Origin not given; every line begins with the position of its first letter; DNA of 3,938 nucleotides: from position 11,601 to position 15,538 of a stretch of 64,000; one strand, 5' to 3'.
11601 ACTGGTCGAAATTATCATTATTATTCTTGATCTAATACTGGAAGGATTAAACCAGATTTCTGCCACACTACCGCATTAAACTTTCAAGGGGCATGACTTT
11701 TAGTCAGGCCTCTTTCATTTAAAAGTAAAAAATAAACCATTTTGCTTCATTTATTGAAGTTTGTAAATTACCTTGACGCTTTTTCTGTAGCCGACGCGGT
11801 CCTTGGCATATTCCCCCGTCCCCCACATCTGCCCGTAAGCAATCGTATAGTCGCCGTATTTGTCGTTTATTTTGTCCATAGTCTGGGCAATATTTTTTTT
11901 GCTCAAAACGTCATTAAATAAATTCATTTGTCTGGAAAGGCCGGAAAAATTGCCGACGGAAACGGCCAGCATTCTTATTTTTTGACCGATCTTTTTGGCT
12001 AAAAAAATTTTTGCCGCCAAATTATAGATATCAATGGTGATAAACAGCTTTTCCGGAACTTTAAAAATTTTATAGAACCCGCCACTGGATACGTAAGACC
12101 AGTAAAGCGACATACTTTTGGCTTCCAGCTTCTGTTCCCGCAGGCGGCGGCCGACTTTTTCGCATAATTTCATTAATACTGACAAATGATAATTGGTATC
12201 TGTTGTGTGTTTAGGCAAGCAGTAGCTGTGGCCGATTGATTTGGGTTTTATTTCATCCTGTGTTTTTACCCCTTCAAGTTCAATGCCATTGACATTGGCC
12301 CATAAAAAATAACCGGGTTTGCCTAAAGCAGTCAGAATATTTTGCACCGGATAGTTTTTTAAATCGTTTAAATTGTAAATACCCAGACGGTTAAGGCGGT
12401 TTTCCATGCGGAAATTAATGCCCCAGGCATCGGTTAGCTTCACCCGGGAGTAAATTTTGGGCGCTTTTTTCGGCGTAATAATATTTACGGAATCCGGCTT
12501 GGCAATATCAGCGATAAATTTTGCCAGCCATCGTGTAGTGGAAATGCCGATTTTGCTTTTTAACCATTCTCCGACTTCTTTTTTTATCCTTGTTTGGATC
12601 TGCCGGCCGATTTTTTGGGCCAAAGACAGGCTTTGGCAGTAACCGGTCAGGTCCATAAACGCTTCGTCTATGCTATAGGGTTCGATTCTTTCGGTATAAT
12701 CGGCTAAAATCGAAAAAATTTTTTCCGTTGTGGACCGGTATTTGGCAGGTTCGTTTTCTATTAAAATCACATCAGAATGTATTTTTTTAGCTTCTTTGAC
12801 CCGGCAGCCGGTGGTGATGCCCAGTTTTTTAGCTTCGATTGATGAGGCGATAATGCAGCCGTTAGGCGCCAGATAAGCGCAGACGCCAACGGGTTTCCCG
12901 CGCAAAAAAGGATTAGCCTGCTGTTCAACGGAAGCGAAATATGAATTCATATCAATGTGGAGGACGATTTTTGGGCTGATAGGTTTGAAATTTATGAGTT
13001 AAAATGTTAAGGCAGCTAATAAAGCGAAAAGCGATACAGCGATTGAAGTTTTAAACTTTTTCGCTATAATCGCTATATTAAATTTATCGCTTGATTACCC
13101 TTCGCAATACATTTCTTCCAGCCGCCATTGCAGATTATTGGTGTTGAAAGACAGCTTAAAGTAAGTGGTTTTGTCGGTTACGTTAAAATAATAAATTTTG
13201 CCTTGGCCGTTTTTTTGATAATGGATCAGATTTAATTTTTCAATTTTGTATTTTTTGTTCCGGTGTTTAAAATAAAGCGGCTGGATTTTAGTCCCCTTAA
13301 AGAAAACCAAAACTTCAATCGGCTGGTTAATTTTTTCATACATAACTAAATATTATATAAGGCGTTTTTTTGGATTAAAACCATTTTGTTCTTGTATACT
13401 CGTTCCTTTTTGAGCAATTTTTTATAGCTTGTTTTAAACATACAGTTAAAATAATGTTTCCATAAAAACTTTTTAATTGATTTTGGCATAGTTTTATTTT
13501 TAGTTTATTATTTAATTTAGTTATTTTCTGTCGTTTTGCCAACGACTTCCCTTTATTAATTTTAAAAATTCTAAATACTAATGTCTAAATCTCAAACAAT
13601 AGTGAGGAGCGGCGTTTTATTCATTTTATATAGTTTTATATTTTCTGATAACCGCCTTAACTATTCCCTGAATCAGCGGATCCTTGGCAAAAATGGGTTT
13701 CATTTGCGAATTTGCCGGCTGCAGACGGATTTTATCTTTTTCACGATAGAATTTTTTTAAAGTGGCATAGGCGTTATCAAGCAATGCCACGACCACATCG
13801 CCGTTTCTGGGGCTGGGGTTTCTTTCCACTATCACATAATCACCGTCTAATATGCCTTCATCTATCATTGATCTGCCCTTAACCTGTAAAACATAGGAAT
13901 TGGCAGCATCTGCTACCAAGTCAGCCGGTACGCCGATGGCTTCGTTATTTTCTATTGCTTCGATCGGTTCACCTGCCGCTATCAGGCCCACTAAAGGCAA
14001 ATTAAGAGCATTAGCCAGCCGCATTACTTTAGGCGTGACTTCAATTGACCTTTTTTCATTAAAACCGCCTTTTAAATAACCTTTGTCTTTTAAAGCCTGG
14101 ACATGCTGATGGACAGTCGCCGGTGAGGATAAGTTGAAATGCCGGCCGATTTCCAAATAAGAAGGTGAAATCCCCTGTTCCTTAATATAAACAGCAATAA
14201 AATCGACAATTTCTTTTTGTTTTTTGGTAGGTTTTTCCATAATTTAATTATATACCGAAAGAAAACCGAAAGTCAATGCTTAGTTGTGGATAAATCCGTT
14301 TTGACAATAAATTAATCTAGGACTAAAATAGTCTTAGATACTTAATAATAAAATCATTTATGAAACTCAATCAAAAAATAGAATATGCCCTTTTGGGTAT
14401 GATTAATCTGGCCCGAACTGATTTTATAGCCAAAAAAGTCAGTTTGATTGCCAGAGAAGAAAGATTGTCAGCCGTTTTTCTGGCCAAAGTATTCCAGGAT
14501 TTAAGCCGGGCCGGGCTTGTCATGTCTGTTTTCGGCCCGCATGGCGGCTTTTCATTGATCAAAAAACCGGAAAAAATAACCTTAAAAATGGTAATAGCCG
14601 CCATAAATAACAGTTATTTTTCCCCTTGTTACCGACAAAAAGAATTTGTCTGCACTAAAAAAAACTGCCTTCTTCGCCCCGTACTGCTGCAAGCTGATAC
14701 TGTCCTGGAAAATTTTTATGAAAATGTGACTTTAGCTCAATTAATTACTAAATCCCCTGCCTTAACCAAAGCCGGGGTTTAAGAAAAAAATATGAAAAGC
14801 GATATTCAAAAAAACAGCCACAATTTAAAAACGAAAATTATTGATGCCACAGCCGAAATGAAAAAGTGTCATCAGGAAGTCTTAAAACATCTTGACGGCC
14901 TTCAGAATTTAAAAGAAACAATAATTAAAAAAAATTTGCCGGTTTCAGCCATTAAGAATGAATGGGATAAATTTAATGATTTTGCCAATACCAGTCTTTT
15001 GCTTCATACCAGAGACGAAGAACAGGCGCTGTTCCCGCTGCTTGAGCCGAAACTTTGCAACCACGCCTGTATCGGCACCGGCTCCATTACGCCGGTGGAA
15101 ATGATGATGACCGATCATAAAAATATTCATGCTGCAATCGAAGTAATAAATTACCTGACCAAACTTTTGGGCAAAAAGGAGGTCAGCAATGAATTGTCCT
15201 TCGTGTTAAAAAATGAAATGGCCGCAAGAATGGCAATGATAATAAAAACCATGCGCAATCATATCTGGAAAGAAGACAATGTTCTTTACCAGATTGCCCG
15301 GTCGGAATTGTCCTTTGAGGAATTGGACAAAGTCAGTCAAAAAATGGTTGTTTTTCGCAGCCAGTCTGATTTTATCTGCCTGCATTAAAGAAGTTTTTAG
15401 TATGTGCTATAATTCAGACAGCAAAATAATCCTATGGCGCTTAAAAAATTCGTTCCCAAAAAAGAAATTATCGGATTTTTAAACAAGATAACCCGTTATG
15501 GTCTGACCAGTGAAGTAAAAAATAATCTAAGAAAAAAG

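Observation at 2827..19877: Five perfect DnaA-box 9-mers, four just upstream of promoter -35 elements and all oriented with the downstream gene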

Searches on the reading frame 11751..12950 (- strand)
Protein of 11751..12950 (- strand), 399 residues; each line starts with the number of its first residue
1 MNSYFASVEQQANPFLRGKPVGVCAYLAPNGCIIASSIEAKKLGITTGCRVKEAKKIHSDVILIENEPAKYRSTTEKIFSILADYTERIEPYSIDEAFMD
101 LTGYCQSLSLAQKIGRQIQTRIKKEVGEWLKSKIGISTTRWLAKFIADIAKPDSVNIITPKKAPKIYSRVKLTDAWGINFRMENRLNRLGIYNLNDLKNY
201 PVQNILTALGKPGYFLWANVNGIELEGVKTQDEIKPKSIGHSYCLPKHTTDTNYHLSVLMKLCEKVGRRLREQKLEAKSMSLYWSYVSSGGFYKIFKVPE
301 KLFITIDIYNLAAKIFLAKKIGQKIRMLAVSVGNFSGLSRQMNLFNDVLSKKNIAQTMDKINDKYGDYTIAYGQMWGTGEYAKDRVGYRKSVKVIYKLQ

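Call 5: search_protein_families(library=pfam, proteins=[window:11751-12950:-])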
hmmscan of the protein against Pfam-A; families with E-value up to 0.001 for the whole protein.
window:11751-12950:- (399 aa): 2 families
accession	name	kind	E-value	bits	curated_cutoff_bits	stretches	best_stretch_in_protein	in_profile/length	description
PF00817.25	IMS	-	2.9e-38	131.5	23.2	1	1-147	3-147/148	impB/mucB/samB family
PF11799.13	IMS_C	-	2.9e-12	47.4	20.7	1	236-344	1-109/109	impB/mucB/samB family C-terminal domain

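Call 9: find_encoding_contigs(protein=window:11751-12950:-, flank=10000, max_places=10)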
Protein window:11751-12950:- (399 aa): no gene with exactly this product is on record in the collection.

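Call 11: find_related_loci(query=window:11751-12950:-, collection=genome_contigs, flank=10000)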
Query window:11751-12950:- (399 aa) in genome_contigs; peptide patterns used: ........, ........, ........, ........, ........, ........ (x = any residue, [..] = any of these).
113 stretches matched a pattern; 34 encode a relative of the query (tblastn E <= 1e-3); 34 distinct loci.
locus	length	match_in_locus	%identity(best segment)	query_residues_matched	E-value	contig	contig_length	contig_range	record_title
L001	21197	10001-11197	74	1-398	0e+0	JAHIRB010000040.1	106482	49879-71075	MAG: Patescibacteria group bacterium isolate MM_PC_MetaG.mb.11 MM_PC_MetaG.mb.11_k141_1667325, whole genome shotgun sequ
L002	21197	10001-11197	59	1-398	3e-156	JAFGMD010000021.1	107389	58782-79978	MAG: Candidatus Falkowbacteria bacterium isolate Zod_Metabat.442 k87_6820068, whole genome shotgun sequence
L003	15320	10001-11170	59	1-390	3e-152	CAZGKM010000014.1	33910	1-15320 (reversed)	MAG TPA_asm: uncultured Gammaproteobacteria bacterium isolate SRP319275_co4_39 genome assembly, contig: NODE_697_length_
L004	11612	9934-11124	57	1-397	1e-149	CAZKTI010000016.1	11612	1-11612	MAG TPA_asm: uncultured Gammaproteobacteria bacterium isolate binchicken_co48_475 genome assembly, contig: NODE_9143_len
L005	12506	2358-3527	55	1-390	6e-136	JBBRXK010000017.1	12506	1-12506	MAG: Patescibacteria group bacterium isolate La4_metabat2.191 La4_metabat2.191_K_1227978_L_12506_cov_10.0000, whole geno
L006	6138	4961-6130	53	1-356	4e-129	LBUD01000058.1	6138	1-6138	MAG: Parcubacteria group bacterium GW2011_GWA2_38_13 US74_C0058, whole genome shotgun sequence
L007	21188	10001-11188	47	1-397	2e-112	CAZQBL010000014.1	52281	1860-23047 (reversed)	MAG TPA_asm: uncultured Gammaproteobacteria bacterium isolate SRP231805_co4_93 genome assembly, contig: k141_249296, who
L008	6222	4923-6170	38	1-388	6e-91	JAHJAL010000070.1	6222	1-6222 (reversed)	MAG: Patescibacteria group bacterium isolate Modern_marine.mb.211 Modern_marine.mb.211_k141_915982, whole genome shotgun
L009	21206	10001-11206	40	1-388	4e-86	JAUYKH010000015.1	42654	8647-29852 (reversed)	MAG: bacterium isolate C24_metabat.bin.187 C24_k141_1031981, whole genome shotgun sequence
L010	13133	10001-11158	38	1-388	1e-80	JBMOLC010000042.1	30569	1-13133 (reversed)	MAG: Patescibacteria group bacterium isolate Betzabe_MAG014 MAG014_42, whole genome shotgun sequence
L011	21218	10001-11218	36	1-398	3e-78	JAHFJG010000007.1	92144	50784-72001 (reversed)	MAG: Candidatus Doudnabacteria bacterium isolate nzgw380 NODE_143_length_92145_cov_4.480777, whole genome shotgun sequen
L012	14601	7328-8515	36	1-388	8e-78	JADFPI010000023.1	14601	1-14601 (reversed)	MAG: Patescibacteria group bacterium isolate B72T1L10 B72T1L10_NODE6277, whole genome shotgun sequence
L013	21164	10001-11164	37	1-388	4e-76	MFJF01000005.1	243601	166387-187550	MAG: Candidatus Gottesmanbacteria bacterium RIFCSPHIGHO2_01_FULL_40_15 rifcsphigho2_01_scaffold_146, whole genome shotgu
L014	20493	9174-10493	35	1-391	8e-74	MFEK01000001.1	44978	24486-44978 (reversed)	MAG: Candidatus Doudnabacteria bacterium RIFCSPHIGHO2_01_FULL_46_14 rifcsphigho2_01_scaffold_1201, whole genome shotgun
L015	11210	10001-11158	39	1-388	1e-73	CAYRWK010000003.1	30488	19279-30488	MAG TPA_asm: uncultured Candidatus Saccharibacteria bacterium isolate SRP011637_co1_82 genome assembly, contig: NODE_345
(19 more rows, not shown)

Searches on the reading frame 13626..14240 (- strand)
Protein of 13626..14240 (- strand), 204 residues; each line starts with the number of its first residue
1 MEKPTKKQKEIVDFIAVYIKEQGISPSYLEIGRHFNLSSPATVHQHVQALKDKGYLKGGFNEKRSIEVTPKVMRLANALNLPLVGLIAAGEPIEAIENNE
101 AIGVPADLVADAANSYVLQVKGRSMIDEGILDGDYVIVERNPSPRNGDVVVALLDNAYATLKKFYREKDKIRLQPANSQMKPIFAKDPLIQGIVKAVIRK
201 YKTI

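Call 5: search_protein_families(library=pfam, proteins=[window:13626-14240:-])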
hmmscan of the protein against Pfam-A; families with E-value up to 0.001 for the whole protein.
window:13626-14240:- (204 aa): 2 families
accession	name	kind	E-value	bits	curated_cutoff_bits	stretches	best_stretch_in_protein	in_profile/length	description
PF00717.28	Peptidase_S24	-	1.7e-29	102.3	23.3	1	82-187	1-105/116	Peptidase S24-like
PF01726.22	LexA_DNA_bind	-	4.4e-16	58.9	23.7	1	1-57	1-57/65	LexA DNA binding domain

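Call 22: find_related_loci(query=A1, collection=metagenome_contigs, flank=10000)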
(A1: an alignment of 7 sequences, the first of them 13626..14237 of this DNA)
Query A1 (203 aa) in metagenome_contigs; peptide patterns used: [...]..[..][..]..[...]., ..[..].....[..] (x = any residue, [..] = any of these).
600 stretches matched a pattern (row limit reached: there are more); 559 encode a relative of the query (tblastn E <= 1e-3); the best 80 are kept; 80 distinct loci.
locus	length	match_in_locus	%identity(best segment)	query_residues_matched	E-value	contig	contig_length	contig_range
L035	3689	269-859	68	4-200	9e-92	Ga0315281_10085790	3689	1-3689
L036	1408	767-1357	67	4-200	5e-93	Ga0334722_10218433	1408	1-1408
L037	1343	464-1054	65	4-201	2e-92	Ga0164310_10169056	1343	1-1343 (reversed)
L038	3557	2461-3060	63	4-201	4e-84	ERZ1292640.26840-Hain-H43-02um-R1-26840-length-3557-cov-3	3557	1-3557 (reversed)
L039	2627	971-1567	64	4-203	7e-85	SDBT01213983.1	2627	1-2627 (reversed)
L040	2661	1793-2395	64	4-202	3e-82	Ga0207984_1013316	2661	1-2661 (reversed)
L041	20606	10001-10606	61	4-203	6e-80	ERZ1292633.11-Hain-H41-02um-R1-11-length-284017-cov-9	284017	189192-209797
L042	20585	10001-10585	62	4-200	8e-79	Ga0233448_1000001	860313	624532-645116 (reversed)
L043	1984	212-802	59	4-200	2e-81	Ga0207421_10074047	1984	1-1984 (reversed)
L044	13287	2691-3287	63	4-201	3e-77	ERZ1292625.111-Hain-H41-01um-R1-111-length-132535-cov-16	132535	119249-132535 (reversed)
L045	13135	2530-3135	59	4-203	2e-76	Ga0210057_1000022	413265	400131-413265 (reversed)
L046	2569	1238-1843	59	4-203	6e-77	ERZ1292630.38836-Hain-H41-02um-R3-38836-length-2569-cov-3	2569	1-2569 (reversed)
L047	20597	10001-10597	59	4-202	2e-75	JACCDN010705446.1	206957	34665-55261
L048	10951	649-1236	58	4-200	6e-75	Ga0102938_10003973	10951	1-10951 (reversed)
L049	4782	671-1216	61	4-185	5e-71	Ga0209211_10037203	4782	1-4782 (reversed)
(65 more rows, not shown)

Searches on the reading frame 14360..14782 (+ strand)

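Call 5: search_protein_families(library=pfam, proteins=[window:14360-14782:+])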
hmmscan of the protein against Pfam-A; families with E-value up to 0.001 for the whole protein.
window:14360-14782:+ (140 aa): 1 family
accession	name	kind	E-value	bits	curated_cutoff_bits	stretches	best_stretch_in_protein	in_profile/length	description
PF02082.26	Rrf2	-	3.4e-26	92.4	30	1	3-130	1-131/132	Iron-dependent Transcriptional regulator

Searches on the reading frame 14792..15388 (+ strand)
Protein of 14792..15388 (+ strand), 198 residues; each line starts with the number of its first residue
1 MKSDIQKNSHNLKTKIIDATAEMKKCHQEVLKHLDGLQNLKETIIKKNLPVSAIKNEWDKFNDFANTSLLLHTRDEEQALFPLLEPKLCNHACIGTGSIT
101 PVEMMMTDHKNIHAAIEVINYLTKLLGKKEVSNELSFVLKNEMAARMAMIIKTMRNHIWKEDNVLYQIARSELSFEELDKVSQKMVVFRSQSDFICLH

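Call 6: search_protein_families(library=pfam, proteins=[window:14792-15388:+])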
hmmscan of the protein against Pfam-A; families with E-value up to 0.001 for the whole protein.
window:14792-15388:+ (198 aa): 1 family
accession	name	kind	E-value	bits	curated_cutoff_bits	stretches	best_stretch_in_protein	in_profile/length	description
PF01814.28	Hemerythrin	-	6.8e-11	43.2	25.3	2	19-85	2-62/127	Hemerythrin HHE cation binding domain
